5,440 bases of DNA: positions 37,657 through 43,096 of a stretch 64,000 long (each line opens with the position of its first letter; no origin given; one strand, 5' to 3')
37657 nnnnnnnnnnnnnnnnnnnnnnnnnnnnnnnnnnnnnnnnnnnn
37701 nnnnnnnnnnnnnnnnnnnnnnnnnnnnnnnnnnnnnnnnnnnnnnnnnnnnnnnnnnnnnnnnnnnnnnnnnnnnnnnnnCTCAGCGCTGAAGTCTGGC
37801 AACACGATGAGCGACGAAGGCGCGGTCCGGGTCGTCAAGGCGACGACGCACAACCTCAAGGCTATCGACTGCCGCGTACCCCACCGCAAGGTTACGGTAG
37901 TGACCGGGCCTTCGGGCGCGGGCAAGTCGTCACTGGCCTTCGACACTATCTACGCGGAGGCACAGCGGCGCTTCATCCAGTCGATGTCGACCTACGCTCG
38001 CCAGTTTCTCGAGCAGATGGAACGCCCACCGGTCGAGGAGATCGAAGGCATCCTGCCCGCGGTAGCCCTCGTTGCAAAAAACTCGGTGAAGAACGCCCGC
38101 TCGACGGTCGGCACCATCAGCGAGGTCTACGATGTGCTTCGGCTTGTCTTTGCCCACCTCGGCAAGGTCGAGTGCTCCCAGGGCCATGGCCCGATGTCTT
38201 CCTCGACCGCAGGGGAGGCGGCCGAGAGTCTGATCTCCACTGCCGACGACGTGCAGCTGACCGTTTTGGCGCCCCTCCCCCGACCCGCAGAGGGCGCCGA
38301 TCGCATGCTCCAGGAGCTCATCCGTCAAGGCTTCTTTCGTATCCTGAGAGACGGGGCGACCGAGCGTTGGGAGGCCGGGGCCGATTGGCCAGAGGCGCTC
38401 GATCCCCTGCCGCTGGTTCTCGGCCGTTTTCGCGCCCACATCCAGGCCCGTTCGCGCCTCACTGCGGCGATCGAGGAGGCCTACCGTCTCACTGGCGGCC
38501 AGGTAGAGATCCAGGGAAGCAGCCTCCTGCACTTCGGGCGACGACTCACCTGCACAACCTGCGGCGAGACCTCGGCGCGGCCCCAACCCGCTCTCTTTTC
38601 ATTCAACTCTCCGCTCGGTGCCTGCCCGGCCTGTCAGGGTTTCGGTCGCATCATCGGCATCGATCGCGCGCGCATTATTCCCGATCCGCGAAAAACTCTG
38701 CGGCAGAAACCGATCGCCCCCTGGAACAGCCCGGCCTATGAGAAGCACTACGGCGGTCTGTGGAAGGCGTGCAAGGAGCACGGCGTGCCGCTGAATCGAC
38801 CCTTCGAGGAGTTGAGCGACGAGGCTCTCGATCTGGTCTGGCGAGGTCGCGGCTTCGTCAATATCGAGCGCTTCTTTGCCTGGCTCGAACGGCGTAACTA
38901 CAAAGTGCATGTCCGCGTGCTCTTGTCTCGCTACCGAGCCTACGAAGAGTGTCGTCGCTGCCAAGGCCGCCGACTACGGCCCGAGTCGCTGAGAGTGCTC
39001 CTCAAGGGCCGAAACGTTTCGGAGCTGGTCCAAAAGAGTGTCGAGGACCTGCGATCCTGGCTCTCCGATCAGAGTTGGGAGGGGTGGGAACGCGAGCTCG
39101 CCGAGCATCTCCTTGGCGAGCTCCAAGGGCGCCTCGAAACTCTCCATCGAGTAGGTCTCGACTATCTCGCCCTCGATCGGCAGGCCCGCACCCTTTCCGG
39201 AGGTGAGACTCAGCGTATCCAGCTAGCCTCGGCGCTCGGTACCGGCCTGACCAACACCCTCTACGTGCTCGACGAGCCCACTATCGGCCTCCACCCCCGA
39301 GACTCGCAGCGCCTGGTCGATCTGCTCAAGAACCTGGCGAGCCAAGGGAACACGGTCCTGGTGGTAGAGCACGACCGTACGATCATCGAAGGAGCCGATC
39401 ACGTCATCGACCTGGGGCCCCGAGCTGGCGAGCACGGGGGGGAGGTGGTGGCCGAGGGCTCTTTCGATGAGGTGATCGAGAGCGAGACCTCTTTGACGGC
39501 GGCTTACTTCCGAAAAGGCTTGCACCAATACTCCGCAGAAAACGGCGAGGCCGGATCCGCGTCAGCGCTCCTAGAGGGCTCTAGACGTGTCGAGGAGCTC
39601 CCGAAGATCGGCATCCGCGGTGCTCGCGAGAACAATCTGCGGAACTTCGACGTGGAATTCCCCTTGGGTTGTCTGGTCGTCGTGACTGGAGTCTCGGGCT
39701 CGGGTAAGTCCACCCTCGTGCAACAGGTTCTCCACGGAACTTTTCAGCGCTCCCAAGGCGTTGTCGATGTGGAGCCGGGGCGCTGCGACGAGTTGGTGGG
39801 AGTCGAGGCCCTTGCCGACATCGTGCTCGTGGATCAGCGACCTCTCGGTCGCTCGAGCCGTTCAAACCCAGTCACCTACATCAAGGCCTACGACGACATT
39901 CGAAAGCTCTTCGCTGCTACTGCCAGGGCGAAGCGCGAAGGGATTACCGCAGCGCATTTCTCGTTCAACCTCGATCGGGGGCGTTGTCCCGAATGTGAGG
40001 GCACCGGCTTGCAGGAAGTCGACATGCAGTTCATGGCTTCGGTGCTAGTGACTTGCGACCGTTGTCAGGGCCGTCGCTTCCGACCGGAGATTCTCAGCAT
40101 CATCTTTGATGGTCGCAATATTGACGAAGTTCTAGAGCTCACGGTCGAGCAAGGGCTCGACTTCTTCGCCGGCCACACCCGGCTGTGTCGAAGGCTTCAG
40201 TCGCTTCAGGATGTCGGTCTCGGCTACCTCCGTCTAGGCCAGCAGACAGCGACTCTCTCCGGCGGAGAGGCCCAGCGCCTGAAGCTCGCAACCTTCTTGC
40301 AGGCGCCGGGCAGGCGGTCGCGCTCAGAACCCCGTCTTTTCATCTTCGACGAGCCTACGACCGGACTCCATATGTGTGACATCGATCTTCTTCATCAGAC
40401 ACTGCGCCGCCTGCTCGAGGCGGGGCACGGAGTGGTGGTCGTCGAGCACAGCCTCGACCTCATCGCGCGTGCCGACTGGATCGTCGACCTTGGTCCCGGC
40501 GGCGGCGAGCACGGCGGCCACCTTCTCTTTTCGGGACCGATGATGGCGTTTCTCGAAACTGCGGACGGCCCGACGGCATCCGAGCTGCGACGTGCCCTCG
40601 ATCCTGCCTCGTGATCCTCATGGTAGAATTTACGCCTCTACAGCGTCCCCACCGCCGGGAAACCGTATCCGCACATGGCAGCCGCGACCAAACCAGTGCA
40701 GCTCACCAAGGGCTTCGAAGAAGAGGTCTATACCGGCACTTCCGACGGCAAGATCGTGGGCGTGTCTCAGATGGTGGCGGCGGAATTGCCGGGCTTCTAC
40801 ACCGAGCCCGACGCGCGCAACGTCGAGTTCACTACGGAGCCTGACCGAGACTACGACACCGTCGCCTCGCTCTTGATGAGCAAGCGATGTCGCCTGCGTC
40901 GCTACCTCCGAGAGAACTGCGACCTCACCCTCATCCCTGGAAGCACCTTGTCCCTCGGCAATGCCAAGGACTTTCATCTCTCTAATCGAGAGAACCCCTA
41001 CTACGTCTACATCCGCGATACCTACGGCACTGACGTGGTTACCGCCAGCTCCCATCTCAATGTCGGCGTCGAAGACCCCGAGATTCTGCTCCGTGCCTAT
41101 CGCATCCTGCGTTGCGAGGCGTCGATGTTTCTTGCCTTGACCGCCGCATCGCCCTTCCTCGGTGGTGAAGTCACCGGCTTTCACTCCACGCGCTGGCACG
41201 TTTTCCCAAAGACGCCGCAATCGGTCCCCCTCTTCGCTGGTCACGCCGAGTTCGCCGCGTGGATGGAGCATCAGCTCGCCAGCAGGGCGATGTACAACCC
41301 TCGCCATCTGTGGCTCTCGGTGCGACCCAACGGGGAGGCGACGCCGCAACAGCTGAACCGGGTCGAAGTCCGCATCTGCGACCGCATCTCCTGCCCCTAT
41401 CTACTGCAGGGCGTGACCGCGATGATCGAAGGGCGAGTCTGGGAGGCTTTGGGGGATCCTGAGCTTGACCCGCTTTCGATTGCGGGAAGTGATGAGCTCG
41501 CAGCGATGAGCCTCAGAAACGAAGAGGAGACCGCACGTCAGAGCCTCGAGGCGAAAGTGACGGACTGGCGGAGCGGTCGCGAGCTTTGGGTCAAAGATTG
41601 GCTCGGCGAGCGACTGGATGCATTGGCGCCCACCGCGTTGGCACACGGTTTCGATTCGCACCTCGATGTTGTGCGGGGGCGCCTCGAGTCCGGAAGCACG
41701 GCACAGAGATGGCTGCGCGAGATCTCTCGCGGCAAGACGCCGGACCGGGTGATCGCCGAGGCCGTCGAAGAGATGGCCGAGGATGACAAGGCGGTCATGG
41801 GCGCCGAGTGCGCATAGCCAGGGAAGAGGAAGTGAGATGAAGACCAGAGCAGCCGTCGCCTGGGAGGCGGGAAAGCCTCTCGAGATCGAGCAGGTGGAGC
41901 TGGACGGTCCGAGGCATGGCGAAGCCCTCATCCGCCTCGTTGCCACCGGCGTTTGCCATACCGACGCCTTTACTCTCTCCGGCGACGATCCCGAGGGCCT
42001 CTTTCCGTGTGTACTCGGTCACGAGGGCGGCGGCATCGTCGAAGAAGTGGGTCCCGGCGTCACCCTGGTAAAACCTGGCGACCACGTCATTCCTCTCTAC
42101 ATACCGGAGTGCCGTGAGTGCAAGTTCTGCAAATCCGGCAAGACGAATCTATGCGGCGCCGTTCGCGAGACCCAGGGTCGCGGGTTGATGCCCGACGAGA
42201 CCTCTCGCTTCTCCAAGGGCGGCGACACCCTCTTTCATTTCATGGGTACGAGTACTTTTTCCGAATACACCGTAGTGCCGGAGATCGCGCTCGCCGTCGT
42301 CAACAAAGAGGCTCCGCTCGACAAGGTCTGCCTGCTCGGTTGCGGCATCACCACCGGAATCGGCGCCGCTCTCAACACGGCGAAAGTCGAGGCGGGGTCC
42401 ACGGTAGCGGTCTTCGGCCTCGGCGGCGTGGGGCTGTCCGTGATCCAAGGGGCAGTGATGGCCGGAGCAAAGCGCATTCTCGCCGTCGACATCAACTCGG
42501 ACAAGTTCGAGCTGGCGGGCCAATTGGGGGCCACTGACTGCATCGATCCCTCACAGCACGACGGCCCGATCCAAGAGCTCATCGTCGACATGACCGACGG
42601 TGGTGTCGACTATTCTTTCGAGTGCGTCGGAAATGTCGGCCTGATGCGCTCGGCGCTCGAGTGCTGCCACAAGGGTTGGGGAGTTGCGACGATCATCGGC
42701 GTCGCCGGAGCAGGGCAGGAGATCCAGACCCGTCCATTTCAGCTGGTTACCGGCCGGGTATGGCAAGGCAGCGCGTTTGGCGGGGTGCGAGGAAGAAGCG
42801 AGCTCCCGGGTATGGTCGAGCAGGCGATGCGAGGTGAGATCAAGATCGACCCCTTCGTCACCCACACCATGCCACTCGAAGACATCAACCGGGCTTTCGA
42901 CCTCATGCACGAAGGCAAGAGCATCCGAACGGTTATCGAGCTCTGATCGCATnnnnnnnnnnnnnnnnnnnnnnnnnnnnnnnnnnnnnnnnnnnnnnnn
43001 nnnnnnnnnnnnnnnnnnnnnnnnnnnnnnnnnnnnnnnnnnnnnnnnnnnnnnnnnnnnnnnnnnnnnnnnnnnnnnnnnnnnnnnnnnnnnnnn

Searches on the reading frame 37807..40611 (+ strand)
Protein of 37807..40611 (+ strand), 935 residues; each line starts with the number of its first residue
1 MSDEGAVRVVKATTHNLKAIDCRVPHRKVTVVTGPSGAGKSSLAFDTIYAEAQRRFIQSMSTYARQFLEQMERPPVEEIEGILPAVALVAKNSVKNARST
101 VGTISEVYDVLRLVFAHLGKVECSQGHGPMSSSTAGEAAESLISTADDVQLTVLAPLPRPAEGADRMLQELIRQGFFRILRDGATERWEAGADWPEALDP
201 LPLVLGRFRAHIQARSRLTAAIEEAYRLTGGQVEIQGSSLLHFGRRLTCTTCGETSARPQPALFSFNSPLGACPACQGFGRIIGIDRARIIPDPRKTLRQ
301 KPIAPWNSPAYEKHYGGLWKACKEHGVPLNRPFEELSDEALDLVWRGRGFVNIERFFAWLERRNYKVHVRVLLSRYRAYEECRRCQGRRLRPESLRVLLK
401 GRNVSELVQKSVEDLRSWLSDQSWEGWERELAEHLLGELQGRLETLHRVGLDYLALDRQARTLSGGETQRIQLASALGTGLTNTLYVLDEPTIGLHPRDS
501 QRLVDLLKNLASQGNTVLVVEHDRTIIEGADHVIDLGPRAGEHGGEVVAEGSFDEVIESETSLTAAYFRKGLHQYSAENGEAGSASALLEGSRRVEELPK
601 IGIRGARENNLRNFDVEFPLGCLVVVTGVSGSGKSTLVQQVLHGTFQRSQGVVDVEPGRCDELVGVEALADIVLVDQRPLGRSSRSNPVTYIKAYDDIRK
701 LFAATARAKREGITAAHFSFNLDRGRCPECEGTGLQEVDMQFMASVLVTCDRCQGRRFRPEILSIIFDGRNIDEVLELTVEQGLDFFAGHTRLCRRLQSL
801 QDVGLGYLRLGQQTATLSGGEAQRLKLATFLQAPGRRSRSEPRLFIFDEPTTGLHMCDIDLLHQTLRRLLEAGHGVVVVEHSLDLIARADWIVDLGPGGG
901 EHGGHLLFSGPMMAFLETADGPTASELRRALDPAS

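Call 66: list_cluster_members(proteins=[window:37807-40611:+, window:41783-42943:+, window:36473-36991:-, window:36131-36442:-, window:35035-36117:-, window:40675-41814:+])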
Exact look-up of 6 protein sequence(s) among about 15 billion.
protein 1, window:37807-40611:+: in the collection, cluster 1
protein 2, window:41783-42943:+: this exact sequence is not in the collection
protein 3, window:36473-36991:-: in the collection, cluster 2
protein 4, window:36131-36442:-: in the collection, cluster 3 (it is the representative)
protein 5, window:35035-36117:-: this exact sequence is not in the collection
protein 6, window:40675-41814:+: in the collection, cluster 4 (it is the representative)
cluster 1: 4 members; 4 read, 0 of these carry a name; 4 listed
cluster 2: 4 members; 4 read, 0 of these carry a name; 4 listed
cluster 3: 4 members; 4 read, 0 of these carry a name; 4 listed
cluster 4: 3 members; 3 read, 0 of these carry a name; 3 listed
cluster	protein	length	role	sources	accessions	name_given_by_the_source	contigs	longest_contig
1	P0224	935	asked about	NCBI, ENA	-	-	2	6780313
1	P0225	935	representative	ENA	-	-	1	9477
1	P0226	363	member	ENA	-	-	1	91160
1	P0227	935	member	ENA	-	-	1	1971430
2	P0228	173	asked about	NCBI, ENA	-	-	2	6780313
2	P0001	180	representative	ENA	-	-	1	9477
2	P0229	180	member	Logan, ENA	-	-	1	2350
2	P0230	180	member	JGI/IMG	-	-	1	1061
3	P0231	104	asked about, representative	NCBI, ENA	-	-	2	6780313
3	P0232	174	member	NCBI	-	-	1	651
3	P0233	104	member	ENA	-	-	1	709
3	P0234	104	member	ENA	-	-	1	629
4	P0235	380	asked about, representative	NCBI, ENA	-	-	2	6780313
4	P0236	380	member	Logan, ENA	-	-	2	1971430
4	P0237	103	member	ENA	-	-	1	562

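Call 67: find_encoding_contigs(protein=P0228, flank=1000, max_places=4)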
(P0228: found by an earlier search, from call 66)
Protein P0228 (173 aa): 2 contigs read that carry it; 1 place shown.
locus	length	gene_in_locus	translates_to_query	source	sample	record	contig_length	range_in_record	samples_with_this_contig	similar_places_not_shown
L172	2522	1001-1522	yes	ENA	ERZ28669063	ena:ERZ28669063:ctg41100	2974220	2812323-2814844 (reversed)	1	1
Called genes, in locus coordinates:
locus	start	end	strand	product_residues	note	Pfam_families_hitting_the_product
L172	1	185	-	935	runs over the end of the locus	PF00005:ABC_tran (faint), PF02463:SMC_N (faint), PF03193:RsgA_GTPase (faint), PF13191:AAA_16 (faint), PF13401:AAA_22 (faint), PF17760:UvrA_inter (weak), PF17755:UvrA_DNA-bind, PF13304:AAA_21 (weak), +5 more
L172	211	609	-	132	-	-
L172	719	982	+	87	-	-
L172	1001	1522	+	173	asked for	PF13098:Thioredoxin_2, PF13899:Thioredoxin_7, PF00085:Thioredoxin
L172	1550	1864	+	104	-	PF02583:Trns_repr_metal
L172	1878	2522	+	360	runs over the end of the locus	PF00578:AhpC-TSA (weak)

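Call 68: find_homologous_proteins(query=P0224, max_evalue=1e-100)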
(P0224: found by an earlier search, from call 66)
Query P0224 (935 aa): 7970 proteins with E <= 1e-100 among 8000 candidates; the best 120 are listed.
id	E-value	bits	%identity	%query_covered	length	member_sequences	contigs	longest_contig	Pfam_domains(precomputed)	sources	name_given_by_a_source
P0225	0.0e+0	2097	99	100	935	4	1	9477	PF17760.7,PF17755.7,PF13555.13,PF13671.13,PF13401.13,PF03193.23,PF20703.4,PF00684.26,PF13304.13,PF13191.13,PF00005.34,PF02463.26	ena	-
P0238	0.0e+0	1493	71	99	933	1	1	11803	PF17760.7,PF17755.7,PF00005.34,PF13555.13,PF13401.13,PF20703.4,PF02463.26,PF00684.26,PF13481.13,PF13304.13,PF13191.13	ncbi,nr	ncbi:MAG: excinuclease ABC subunit UvrA [Acidobacteriota bacterium]|nr:excinuclease ABC subunit UvrA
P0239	0.0e+0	1486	71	99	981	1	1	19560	PF17760.7,PF17755.7,PF13555.13,PF13671.13,PF13401.13,PF03193.23,PF20703.4,PF00684.26,PF13304.13,PF13191.13,PF00005.34,PF13481.13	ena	-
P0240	0.0e+0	1482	70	100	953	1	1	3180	PF17760.7,PF17755.7,PF00005.34,PF13555.13,PF13401.13,PF03193.23,PF20703.4,PF00684.26,PF13481.13,PF13304.13,PF13191.13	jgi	jgi:excinuclease ABC subunit A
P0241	0.0e+0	1480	69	99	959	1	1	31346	PF17760.7,PF17755.7,PF00005.34,PF13555.13,PF13401.13,PF03193.23,PF20703.4,PF00684.26,PF13481.13,PF13304.13,PF13191.13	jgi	jgi:excinuclease ABC subunit A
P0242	0.0e+0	1480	70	99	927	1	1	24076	PF17760.7,PF17755.7,PF00005.34,PF13555.13,PF13401.13,PF20703.4,PF02463.26,PF00684.26,PF13481.13,PF13304.13,PF13191.13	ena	-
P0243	0.0e+0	1473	70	99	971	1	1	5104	PF17760.7,PF17755.7,PF00005.34,PF13555.13,PF13401.13,PF03193.23,PF20703.4,PF00684.26,PF13481.13,PF13304.13,PF13191.13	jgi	jgi:excinuclease ABC subunit A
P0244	0.0e+0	1469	70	100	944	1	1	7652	PF17760.7,PF17755.7,PF00005.34,PF13555.13,PF13401.13,PF03193.23,PF20703.4,PF02463.26,PF00684.26,PF13304.13,PF13191.13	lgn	-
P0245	0.0e+0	1460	70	99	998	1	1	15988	PF17760.7,PF17755.7,PF13555.13,PF13671.13,PF13401.13,PF03193.23,PF20703.4,PF00684.26,PF13304.13,PF13191.13,PF00005.34,PF02463.26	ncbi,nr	ncbi:MAG TPA: excinuclease ABC subunit UvrA [Thermoanaerobaculia bacterium]|nr:excinuclease ABC subu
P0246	0.0e+0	1449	68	99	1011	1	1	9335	PF17760.7,PF17755.7,PF00005.34,PF13555.13,PF13401.13,PF03193.23,PF20703.4,PF00684.26,PF13481.13,PF13304.13,PF13191.13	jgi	jgi:excinuclease ABC subunit A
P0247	0.0e+0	1441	70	99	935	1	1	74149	PF17760.7,PF17755.7,PF00005.34,PF13555.13,PF13401.13,PF03193.23,PF20703.4,PF02463.26,PF00684.26,PF13304.13,PF13191.13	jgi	jgi:excinuclease ABC subunit A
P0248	0.0e+0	1424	68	100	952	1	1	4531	PF17760.7,PF17755.7,PF13555.13,PF13401.13,PF03193.23,PF20703.4,PF00684.26,PF13304.13,PF13191.13,PF00005.34,PF02463.26,PF13481.13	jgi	-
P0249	0.0e+0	1372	66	99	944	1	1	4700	PF17760.7,PF17755.7,PF13555.13,PF13401.13,PF03193.23,PF20703.4,PF00684.26,PF13304.13,PF13191.13,PF00005.34,PF02463.26,PF13481.13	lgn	-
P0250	0.0e+0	1353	65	98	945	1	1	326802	PF17760.7,PF17755.7,PF00005.34,PF13555.13,PF13401.13,PF03193.23,PF20703.4,PF02463.26,PF00684.26,PF13304.13,PF13191.13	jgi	-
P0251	0.0e+0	1352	65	99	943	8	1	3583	PF17760.7,PF17755.7,PF00005.34,PF13555.13,PF13401.13,PF03193.23,PF20703.4,PF02463.26,PF00684.26,PF13304.13,PF13191.13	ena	-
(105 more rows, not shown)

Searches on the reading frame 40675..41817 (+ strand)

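Call 44: search_protein_families(library=ncbifam, proteins=[window:40675-41817:+], max_evalue=1e-8)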
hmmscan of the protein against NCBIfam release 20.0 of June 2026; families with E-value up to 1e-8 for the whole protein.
window:40675-41817:+ (380 aa): 9 families
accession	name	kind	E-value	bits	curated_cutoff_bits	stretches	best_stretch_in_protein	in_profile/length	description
TIGR02048.1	gshA_cyano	equivalog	2e-128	428.5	249.05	1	10-376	1-369/376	glutamate--cysteine ligase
NF010043.0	PRK13517.1-3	equivalog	7e-28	97.5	409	1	59-373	70-378/381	glutamate--cysteine ligase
NF010039.0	PRK13515.1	equivalog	1.9e-18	66.3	371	1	49-370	56-372/378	carboxylate-amine ligase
NF010041.0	PRK13517.1-1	subfamily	4.8e-18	65.5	332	1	39-368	42-365/368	glutamate--cysteine ligase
TIGR02050.1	gshA_cyan_rel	subfamily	5.9e-16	58.7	176.4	1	43-257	40-251/287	YbdK family carboxylate-amine ligase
NF010042.0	PRK13517.1-2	equivalog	2e-14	53.2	427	1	80-369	87-372/376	glutamate--cysteine ligase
NF010044.0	PRK13517.1-4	equivalog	5.7e-14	51.9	437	1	82-356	89-358/372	glutamate--cysteine ligase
NF010040.1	PRK13516.1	equivalog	6.7e-13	48.5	425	1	107-354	111-353/369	YbdK family carboxylate-amine ligase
NF010045.0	PRK13518.1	equivalog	4.5e-10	39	395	1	122-238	132-245/360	glutamate--cysteine ligase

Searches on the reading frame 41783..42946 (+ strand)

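Call 44: search_protein_families(library=ncbifam, proteins=[window:41783-42946:+], max_evalue=1e-8)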
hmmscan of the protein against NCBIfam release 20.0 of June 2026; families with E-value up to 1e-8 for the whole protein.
window:41783-42946:+ (387 aa): 20 families
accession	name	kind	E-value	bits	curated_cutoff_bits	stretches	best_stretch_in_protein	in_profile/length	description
TIGR02818.1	adh_III_F_hyde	equivalog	9.3e-210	696.2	543.95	1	20-386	1-367/368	S-(hydroxymethyl)glutathione dehydrogenase/class III alcohol dehydrogenase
TIGR03989.1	Rxyl_3153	subfamily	1.5e-93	314.1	440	1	20-386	1-369/370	NDMA-dependent alcohol dehydrogenase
TIGR03451.1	mycoS_dep_FDH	equivalog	2.5e-68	230.5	512.9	1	22-387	3-358/358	S-(hydroxymethyl)mycothiol dehydrogenase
NF041097.1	keto_inos_dh_IolM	equivalog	3.8e-37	127.9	450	2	201-385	203-387/389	scyllo-inosose 3-dehydrogenase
NF006940.0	PRK09422.1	equivalog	2.6e-33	115.4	344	2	31-129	10-108/338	alcohol dehydrogenase AdhP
NF003808.0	PRK05396.1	equivalog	9e-33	113.6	380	2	157-385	119-338/341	L-threonine 3-dehydrogenase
NF010344.0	PRK13771.1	subfamily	6.4e-32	110.8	349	2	22-126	2-106/334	putative alcohol dehydrogenase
TIGR00692.1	tdh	equivalog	5.4e-31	107.9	458.35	2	157-385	117-338/340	L-threonine 3-dehydrogenase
TIGR03366.1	HpnZ_proposed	hypoth_equivalog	1.1e-27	97.1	328.1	1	43-323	3-270/315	putative phosphonate catabolism associated alcohol dehydrogenase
TIGR03201.1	dearomat_had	equivalog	1.3e-25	90.2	338.65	1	28-385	6-346/349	6-hydroxycyclohex-1-ene-1-carbonyl-CoA dehydrogenase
NF041172.1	AcrlCoa_red_Thmprot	equivalog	5.4e-25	88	500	1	23-125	3-105/334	acryloyl-CoA reductase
NF007489.0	PRK10083.1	equivalog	3.1e-21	75.7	376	1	30-126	9-105/339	Zn-dependent oxidoreductase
NF007642.0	PRK10309.1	equivalog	5e-20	72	550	1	157-258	115-214/347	galactitol-1-phosphate 5-dehydrogenase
NF047908.1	AldhRedAhr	equivalog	2.5e-19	69.3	470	1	21-130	4-114/335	NADPH-dependent aldehyde reductase Ahr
NF007375.0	PRK09880.1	equivalog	4.9e-19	68.3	469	1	19-376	3-331/344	L-idonate 5-dehydrogenase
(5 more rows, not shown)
